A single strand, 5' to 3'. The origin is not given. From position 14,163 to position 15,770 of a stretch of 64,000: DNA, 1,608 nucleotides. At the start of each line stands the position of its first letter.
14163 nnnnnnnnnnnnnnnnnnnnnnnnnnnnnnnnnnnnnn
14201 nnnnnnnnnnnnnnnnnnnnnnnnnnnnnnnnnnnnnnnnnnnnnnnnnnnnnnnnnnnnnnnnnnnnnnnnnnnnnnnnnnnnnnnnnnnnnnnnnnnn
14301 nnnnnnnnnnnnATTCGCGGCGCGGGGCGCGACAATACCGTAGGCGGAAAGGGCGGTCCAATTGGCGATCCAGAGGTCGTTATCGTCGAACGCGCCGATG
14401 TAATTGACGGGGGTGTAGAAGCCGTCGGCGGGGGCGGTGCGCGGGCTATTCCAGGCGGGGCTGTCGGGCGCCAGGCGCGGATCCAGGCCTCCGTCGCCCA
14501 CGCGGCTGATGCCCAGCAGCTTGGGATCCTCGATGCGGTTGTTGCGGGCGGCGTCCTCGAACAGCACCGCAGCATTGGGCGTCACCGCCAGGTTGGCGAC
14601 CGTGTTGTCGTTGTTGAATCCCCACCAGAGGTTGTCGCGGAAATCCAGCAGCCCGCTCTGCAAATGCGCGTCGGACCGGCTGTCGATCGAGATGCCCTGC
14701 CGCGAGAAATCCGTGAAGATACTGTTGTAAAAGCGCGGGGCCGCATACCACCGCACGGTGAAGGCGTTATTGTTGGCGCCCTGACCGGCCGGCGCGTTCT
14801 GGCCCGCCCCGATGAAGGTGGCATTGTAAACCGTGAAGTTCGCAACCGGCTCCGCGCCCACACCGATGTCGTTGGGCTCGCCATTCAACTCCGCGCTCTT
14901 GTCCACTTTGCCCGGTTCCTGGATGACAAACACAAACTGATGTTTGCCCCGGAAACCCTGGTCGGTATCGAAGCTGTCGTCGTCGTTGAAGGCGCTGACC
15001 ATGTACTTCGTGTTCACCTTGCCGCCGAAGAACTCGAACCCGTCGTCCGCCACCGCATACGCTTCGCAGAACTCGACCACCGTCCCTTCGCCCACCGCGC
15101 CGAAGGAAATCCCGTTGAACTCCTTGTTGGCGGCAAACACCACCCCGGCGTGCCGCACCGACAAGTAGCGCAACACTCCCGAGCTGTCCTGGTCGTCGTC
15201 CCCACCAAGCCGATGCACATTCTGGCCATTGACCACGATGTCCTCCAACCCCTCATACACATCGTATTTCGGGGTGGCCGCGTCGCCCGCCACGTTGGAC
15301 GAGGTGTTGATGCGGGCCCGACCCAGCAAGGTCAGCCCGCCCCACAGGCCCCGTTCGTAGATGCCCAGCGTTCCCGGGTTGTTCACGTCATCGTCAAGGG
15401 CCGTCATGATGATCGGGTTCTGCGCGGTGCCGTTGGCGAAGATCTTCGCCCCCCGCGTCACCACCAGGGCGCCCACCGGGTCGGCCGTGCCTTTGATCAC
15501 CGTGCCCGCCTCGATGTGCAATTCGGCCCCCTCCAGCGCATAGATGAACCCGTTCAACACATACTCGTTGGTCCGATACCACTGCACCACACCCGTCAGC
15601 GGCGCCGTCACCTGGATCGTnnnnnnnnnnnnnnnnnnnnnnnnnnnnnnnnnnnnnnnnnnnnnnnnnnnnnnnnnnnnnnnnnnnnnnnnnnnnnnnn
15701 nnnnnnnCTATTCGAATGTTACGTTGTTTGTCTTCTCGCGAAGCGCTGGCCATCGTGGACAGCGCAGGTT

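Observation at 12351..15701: Perfect 1.2-kb tandem duplication inside a secreted fasciclin-domain protein gene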

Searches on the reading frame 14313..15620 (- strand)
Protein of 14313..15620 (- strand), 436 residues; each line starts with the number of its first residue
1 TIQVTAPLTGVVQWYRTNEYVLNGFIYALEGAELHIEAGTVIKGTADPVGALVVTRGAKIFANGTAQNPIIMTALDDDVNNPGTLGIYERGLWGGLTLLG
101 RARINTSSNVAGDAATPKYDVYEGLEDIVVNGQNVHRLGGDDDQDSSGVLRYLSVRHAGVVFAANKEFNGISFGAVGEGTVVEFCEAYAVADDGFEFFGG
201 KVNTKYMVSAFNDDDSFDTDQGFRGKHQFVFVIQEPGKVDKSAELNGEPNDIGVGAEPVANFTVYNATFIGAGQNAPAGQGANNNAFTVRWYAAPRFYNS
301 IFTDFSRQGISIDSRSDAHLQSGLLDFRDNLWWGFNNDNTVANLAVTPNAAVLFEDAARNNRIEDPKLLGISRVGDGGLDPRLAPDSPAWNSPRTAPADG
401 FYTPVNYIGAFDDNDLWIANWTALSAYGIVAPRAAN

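Call 9: find_homologous_proteins(query=window:14313-15620:-)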
Query seq(436 aa) (436 aa): 3336 proteins with E <= 0.001 among 8000 candidates; the best 120 are listed.
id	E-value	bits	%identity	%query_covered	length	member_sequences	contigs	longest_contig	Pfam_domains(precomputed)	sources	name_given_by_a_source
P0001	2.5e-217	740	54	99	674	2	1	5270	PF28492.1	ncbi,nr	ncbi:MAG TPA: T9SS C-terminal target domain-containing protein, partial [Verrucomicrobiales bacteriu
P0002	4.7e-209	713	60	98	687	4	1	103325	PF28492.1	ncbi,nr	ncbi:MAG: T9SS C-terminal target domain-containing protein [Verrucomicrobia bacterium]|nr:T9SS C-ter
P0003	5.7e-181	620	56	99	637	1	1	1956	PF28492.1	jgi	-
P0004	3.0e-176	605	60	98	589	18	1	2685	PF28492.1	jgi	jgi:hypothetical protein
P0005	1.2e-174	599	51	99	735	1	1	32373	PF28492.1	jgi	jgi:hypothetical protein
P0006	3.8e-174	598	55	98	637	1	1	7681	PF28492.1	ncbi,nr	ncbi:MAG TPA: hypothetical protein VNO52_09590, partial [Methylomirabilota bacterium]|nr:hypothetica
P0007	7.8e-172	590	61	90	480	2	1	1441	PF28492.1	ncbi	ncbi:MAG: hypothetical protein ACKOET_00065, partial [Verrucomicrobiota bacterium]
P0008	1.3e-167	576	57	99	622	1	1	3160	PF28492.1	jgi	jgi:hypothetical protein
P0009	7.5e-167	574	63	99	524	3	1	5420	PF28492.1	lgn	-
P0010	9.2e-166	570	61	100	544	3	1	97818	PF28492.1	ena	-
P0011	1.7e-164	566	54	99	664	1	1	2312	PF28492.1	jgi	jgi:hypothetical protein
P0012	5.4e-164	564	62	99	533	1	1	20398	PF28492.1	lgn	-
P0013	1.7e-161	556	61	99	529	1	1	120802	PF28492.1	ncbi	-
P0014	1.1e-160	553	62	99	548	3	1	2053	PF28492.1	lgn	-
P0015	2.4e-160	552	61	99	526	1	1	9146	PF28492.1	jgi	jgi:hypothetical protein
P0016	8.6e-160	550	59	100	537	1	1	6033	PF28492.1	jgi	jgi:hypothetical protein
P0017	2.2e-159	549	60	99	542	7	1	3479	PF28492.1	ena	-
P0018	2.9e-159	549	59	98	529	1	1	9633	PF28492.1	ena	-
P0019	6.3e-158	544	58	100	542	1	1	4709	PF28492.1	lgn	-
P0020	2.2e-157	543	59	99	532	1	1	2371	PF28492.1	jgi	jgi:hypothetical protein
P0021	3.9e-157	542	57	100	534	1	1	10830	PF28492.1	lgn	-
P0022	5.1e-157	541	59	99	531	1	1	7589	PF28492.1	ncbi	-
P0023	1.5e-155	537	53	99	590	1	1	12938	PF28492.1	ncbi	ncbi:MAG: T9SS C-terminal target domain-containing protein, partial [Limisphaerales bacterium]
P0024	2.0e-155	536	58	100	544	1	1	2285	PF28492.1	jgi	jgi:hypothetical protein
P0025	5.2e-155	535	56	100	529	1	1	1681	PF28492.1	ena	-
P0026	5.3e-155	535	59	98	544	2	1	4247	PF28492.1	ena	-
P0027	2.0e-154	533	57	99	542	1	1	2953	PF28492.1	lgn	-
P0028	3.1e-154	532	58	100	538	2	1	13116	PF28492.1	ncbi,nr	ncbi:MAG: T9SS C-terminal target domain-containing protein [Verrucomicrobia bacterium]|nr:MAG: T9SS 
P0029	1.5e-153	530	58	100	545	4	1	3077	PF28492.1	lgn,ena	-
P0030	2.5e-153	529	57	99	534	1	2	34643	PF28492.1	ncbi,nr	ncbi:MAG: hypothetical protein L0Z50_22885 [Verrucomicrobiales bacterium]|nr:hypothetical protein [V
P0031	5.5e-153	528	57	100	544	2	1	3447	PF28492.1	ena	-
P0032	1.9e-152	526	59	99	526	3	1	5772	PF28492.1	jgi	jgi:hypothetical protein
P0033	2.9e-152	526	58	98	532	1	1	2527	PF28492.1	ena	-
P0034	3.5e-152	525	54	99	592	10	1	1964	PF28492.1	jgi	-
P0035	2.5e-151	523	58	99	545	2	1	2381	PF28492.1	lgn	-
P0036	2.6e-151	523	58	98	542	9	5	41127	PF28492.1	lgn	-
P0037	1.5e-150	520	57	100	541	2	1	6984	PF28492.1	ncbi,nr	ncbi:MAG: T9SS C-terminal target domain-containing protein [Verrucomicrobia bacterium]|nr:T9SS C-ter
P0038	2.5e-150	519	56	100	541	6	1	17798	PF28492.1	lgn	-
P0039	3.1e-150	519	57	99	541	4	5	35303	PF28492.1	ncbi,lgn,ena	-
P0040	3.5e-150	519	59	97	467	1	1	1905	PF28492.1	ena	-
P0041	6.8e-149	515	56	100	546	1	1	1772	PF28492.1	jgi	-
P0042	1.0e-148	514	53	99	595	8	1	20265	PF28492.1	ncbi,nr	ncbi:MAG TPA: hypothetical protein P5038_09295, partial [Candidatus Paceibacterota bacterium]|nr:hyp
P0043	1.4e-148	514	56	98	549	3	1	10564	PF28492.1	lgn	-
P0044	2.1e-148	513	56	100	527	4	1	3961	PF28492.1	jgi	jgi:hypothetical protein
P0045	1.5e-147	510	57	100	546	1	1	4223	PF28492.1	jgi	jgi:hypothetical protein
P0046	3.4e-147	509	56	99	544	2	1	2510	PF28492.1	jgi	-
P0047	5.9e-147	508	53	97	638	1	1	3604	PF28492.1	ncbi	-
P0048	1.3e-146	507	59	92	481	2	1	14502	PF28492.1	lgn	-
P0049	1.9e-146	506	57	99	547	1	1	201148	PF28492.1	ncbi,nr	ncbi:MAG: T9SS C-terminal target domain-containing protein [Verrucomicrobiae bacterium]|nr:T9SS C-te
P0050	2.1e-146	506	56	100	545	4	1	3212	PF28492.1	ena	-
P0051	2.1e-146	506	51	97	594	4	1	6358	PF28492.1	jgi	jgi:hypothetical protein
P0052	2.3e-146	506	56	100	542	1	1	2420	PF28492.1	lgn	-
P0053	3.8e-146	505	55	100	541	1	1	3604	PF28492.1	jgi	-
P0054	2.1e-145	503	57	97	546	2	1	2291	PF28492.1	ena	-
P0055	4.2e-145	502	55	99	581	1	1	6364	PF28492.1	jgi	-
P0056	5.1e-145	502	56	100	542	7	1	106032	PF28492.1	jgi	jgi:hypothetical protein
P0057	9.1e-145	501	55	100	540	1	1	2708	PF28492.1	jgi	jgi:hypothetical protein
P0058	1.1e-144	501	56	99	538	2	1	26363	PF28492.1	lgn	-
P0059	3.3e-143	496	56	99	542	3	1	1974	PF28492.1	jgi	jgi:hypothetical protein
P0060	3.0e-142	493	56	100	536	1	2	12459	PF28492.1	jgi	-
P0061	3.0e-142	493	55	99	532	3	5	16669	PF28492.1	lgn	-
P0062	1.9e-141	490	57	93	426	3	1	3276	PF28492.1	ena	-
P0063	3.2e-141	489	55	98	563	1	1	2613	PF28492.1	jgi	jgi:hypothetical protein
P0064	9.3e-141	488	55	100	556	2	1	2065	PF28492.1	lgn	-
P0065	1.0e-140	488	54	99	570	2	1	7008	PF28492.1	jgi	jgi:hypothetical protein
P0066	2.5e-138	480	50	100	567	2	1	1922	PF28492.1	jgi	-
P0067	6.0e-138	478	53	98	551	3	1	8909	PF28492.1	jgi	-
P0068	2.2e-137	477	53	99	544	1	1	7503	PF28492.1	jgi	jgi:hypothetical protein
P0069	6.0e-137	475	50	99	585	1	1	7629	PF28492.1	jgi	jgi:hypothetical protein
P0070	1.5e-136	474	54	99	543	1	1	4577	PF28492.1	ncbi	-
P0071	7.9e-136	472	54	94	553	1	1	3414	PF28492.1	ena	-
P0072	7.0e-135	468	54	99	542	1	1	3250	PF28492.1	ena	-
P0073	1.2e-134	468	50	99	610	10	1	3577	PF28492.1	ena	-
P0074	2.7e-134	466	52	100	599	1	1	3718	PF28492.1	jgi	jgi:hypothetical protein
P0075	3.1e-134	466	55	95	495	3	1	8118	PF28492.1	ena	-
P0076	4.6e-134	466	54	99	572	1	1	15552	PF28492.1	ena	-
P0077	7.9e-134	465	54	100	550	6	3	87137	PF28492.1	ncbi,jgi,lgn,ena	-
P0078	1.3e-133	464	53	93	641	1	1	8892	PF02469.28,PF28492.1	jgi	jgi:uncharacterized surface protein with fasciclin (FAS1) repeats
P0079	2.4e-133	463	51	100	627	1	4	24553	PF28492.1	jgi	jgi:hypothetical protein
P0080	3.2e-133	463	51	100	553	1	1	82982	PF28492.1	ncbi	-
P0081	3.8e-133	463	50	98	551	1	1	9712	PF28492.1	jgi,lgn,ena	-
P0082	4.4e-133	462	54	96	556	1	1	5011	PF28492.1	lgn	-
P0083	6.9e-133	462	55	91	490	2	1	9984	PF28492.1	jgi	-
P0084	8.7e-133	461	54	98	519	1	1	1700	PF28492.1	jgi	jgi:hypothetical protein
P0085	1.4e-132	461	42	97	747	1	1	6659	PF28492.1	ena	-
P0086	2.6e-132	460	52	99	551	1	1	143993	PF28492.1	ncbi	ncbi:MAG: T9SS C-terminal target domain-containing protein [Verrucomicrobiota bacterium]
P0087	1.4e-131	458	51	100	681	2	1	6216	PF07679.23,PF13895.13,PF13927.13,PF28492.1,PF06832.19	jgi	-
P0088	2.7e-131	457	52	100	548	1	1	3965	PF28492.1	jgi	-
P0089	4.2e-131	456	52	100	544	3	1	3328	PF28492.1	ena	-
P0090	4.6e-131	456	53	100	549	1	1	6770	PF28492.1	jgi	-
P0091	6.0e-131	455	53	99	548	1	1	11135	PF28492.1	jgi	jgi:hypothetical protein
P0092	8.7e-131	455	47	99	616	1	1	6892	PF28492.1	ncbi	ncbi:MAG: hypothetical protein ACKOKG_13500, partial [Verrucomicrobiota bacterium]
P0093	9.8e-131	455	51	99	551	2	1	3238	PF28492.1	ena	-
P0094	2.2e-130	454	46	99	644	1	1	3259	PF28492.1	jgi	-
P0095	2.6e-130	453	54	97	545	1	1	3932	PF28492.1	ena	-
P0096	3.0e-130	453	50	98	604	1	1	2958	PF28492.1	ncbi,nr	ncbi:MAG: hypothetical protein KIT22_14595, partial [Verrucomicrobiae bacterium]|nr:hypothetical pro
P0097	3.3e-130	453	52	98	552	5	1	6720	PF28492.1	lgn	-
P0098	4.5e-130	453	50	97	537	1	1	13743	PF28492.1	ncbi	-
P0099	8.1e-130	452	51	98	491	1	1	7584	PF28492.1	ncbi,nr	ncbi:MAG TPA: hypothetical protein VK846_05410, partial [Candidatus Limnocylindria bacterium]|nr:hyp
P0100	8.1e-130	452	53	97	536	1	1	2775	PF28492.1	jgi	jgi:hypothetical protein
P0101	1.2e-129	451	53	97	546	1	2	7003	PF28492.1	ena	-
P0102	2.3e-129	450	53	95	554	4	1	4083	PF28492.1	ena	-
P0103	2.7e-129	450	59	81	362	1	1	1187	PF28492.1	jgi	jgi:hypothetical protein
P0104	4.3e-128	446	55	87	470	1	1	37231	PF28492.1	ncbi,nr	ncbi:MAG: hypothetical protein N3J91_03130, partial [Verrucomicrobiae bacterium]|nr:hypothetical pro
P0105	1.8e-127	444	49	100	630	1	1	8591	PF28492.1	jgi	jgi:hypothetical protein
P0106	6.3e-127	442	52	98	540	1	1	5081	PF28492.1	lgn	-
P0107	1.0e-126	441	50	100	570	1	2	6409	PF28492.1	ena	-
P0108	1.4e-126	441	48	100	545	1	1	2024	PF28492.1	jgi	jgi:hypothetical protein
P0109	3.7e-126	440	52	95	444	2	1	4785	PF28492.1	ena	-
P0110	4.9e-126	439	51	98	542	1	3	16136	PF28492.1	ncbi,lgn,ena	-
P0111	5.0e-126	439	50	100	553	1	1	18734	PF28492.1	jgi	jgi:hypothetical protein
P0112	7.1e-126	439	50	100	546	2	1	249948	PF28492.1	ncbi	ncbi:MAG: T9SS C-terminal target domain-containing protein [Verrucomicrobiota bacterium]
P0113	9.5e-126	438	51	98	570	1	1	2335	PF28492.1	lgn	-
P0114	1.0e-125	438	50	97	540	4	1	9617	PF28492.1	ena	-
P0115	2.8e-125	437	51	98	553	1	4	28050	PF28492.1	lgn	-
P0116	2.9e-125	437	50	100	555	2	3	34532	PF28492.1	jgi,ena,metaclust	metaclust:\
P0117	3.8e-125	436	50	100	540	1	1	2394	PF28492.1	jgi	jgi:hypothetical protein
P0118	5.9e-125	436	51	97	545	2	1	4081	PF28492.1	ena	-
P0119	9.5e-125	435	50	99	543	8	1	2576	PF28492.1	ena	-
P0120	4.0e-124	433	52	97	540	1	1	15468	PF28492.1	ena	-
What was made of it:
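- Single-module relatives are as close to the window's module (62-63%) as two-module ones (call 9).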

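Call 17: find_encoding_contigs(protein=P0002, flank=8000, max_places=2)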
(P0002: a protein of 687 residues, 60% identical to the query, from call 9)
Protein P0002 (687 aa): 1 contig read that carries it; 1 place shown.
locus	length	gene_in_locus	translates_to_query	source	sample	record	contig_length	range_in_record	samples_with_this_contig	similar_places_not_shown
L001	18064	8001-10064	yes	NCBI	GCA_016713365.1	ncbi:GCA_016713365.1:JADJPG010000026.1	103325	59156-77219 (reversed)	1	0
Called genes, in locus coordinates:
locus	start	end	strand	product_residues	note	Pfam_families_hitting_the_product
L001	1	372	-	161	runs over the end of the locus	PF04542:Sigma70_r2, PF08281:Sigma70_r4_2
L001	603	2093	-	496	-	-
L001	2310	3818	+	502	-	PF04542:Sigma70_r2 (faint), PF08281:Sigma70_r4_2, PF04545:Sigma70_r4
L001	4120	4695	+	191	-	PF14361:RsbRD_N (weak)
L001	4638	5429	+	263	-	PF02518:HATPase_c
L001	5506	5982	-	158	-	-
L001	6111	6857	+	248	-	PF02421:FeoB_N (weak), PF01926:MMR_HSR1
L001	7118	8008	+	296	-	PF28492:Beta_helix_4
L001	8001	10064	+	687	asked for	PF28492:Beta_helix_4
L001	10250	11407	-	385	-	PF13385:Laminin_G_3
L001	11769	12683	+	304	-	PF00701:DHDPS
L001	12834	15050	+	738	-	PF00657:Lipase_GDSL, PF13472:Lipase_GDSL_2, PF00561:Abhydrolase_1 (faint), PF00326:Peptidase_S9 (weak)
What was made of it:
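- On Pfam PF28492 Beta_helix_4: All 120 listed homologues (E 1e-217 to 1e-124, mostly 50-63% identity) carry precomputed PF28492 (call 9), named Beta_helix_4 in call 17.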

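Call 18: find_encoding_contigs(protein=P0078, flank=8000, max_places=2)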
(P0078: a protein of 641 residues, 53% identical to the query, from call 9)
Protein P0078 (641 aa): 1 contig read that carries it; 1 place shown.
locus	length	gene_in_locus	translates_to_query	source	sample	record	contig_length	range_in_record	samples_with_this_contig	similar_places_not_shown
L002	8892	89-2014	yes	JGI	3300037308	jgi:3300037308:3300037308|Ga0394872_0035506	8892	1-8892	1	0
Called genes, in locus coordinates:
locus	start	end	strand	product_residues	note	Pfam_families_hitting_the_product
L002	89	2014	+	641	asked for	PF28492:Beta_helix_4, PF02469:Fasciclin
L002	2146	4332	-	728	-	PF04453:LptD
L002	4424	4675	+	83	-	-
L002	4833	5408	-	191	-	PF14014:DUF4230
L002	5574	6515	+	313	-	PF00490:ALAD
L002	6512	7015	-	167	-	PF16697:Yop-YscD_cpl, PF00498:FHA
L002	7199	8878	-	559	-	PF01432:Peptidase_M3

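Call 22: predict_structure(alignment_id=A1)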
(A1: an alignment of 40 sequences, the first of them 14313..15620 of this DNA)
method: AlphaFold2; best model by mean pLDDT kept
length: 436 residues; sequences in the alignment: 40
mean_pLDDT: 93.9   pTM: 0.93
mean pLDDT of the five models: 93.9, 93.9, 93.8, 93.3, 91.9
residues with pLDDT >= 90: 377; 70-90: 49; 50-70: 8; < 50: 2
segments of 3 or more residues with pLDDT < 50: none
pLDDT, mean of each block of 10 residues (from residue 1): 97 98 98 98 95 98 98 96 93 97 95 96 92 96 98 97 86 98 98 96 98 93 98 85 93 89 98 76 85 97 94 95 96 90 93 95 96 95 96 88 95 91 96 67
secondary structure, 60 per line:
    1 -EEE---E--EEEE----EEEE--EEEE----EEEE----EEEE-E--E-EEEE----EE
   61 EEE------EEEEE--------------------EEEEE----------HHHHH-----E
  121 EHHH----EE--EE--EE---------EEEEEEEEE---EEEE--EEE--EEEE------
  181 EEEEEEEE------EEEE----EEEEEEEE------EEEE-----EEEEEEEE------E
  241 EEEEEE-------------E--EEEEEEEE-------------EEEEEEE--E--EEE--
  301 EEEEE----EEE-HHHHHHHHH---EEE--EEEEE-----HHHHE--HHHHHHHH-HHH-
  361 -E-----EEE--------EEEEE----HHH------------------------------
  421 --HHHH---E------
elements in order: E2-4 E11-14 E19-22 E25-28 E33-36 E41-44 E51-54 E59-63 E70-74 E95-99 H110-114 E148-156 E160-163 E166-168 E171-174 E181-188 E195-198 E203-210 E217-220 E226-233 E240-246 E263-270 E284-290 E296-298 E301-305 E310-312 H314-322 E326-328 E331-335 H341-344 H348-355 E368-370 E379-383 H423-426
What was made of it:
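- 14401..15620 (-): Module 1 core (aa 28-434), perfect copy. AlphaFold2 right-handed beta-helix, pLDDT 93.9 (call 22).
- On Pfam PF28492 Beta_helix_4: AlphaFold2 pLDDT 93.9, pTM 0.93 (call 22).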

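Call 24: find_related_loci(query=A1, collection=genome_contigs, flank=6000)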
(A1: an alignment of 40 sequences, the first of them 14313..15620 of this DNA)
Query A1 (436 aa) in genome_contigs; peptide patterns used: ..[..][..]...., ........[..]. (x = any residue, [..] = any of these).
600 stretches matched a pattern (row limit reached: there are more); 554 encode a relative of the query (tblastn E <= 1e-3); the best 80 are kept; 79 distinct loci.
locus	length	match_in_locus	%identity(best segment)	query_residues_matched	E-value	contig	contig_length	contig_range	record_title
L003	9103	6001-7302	60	2-436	2e-148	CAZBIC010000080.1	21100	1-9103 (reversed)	MAG TPA_asm: uncultured Bifidobacterium sp. isolate SRP302895_co1_406 genome assembly, contig: NODE_4617_length_21100_co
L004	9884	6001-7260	54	2-433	1e-137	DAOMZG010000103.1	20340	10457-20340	MAG TPA_asm: Verrucomicrobiota bacterium isolate AMR_MDS_5606 NODE_361_length_20340_cov_9.938427, whole genome shotgun s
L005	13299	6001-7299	51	2-432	6e-143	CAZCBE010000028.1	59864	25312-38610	MAG TPA_asm: uncultured Klebsiella sp. isolate SRP292972_co3_125 genome assembly, contig: NODE_432_length_59864_cov_22.9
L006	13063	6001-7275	50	8-430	5e-134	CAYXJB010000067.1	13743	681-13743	MAG TPA_asm: uncultured Verrucomicrobiota bacterium isolate binchicken_co30_150 genome assembly, contig: NODE_3012_lengt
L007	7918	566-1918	52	1-432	8e-131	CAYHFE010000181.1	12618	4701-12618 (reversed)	MAG TPA_asm: uncultured Verrucomicrobiota bacterium isolate ERP119702_co1_132 genome assembly, contig: NODE_6306_length_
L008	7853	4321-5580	51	8-435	4e-125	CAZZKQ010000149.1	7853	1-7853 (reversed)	MAG TPA_asm: uncultured Verrucomicrobiota bacterium isolate SRP124364_co1_30 genome assembly, contig: NODE_11326_length_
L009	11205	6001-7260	51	8-435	1e-124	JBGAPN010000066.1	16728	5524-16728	MAG: Limisphaerales bacterium isolate MAG_AAO_H125.19 AAOH125-19_opera_contig_6194, whole genome shotgun sequence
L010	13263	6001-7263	51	8-435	2e-122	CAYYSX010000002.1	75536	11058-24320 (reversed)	MAG TPA_asm: uncultured Verrucomicrobiota bacterium isolate SRP344714_co2_9 genome assembly, contig: NODE_736_length_755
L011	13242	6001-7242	53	8-431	5e-122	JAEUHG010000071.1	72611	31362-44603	MAG: Verrucomicrobiales bacterium isolate new MAG-11 k141_3686024, whole genome shotgun sequence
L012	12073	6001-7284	47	2-434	2e-120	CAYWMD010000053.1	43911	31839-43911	MAG TPA_asm: uncultured Bifidobacteriaceae bacterium isolate SRP292972_co2_226 genome assembly, contig: NODE_752_length_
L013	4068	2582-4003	46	1-431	6e-112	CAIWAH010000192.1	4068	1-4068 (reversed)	MAG: uncultured Verrucomicrobia bacterium isolate LaPlata_bin-1618 genome assembly, contig: bin-1618:192/411, whole geno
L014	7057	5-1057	53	85-430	1e-107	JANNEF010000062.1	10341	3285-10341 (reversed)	MAG: Verrucomicrobiota bacterium isolate OTE_75_metabat_426 OTE_75_k141_846380, whole genome shotgun sequence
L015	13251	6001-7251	47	1-430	1e-101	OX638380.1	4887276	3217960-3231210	MAG: uncultured Verrucomicrobiae bacterium isolate efd5e50e-5b6a-4a0f-a0a2-e496bae301b3 genome assembly, chromosome: 1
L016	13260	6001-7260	53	4-430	2e-122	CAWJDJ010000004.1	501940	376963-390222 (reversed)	MAG: uncultured Verrucomicrobiae bacterium isolate MFD04944.bin.2.161 genome assembly, contig: contig_17576, whole genom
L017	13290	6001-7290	42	14-434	1e-96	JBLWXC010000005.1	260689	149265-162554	MAG: Balneola sp. isolate EA18-04 A18maxbin.021RE.5K@5, whole genome shotgun sequence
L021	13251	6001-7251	42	8-435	2e-90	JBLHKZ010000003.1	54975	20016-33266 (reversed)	MAG: Limisphaerales bacterium isolate 3300054698_143 Ga0535670_0000481, whole genome shotgun sequence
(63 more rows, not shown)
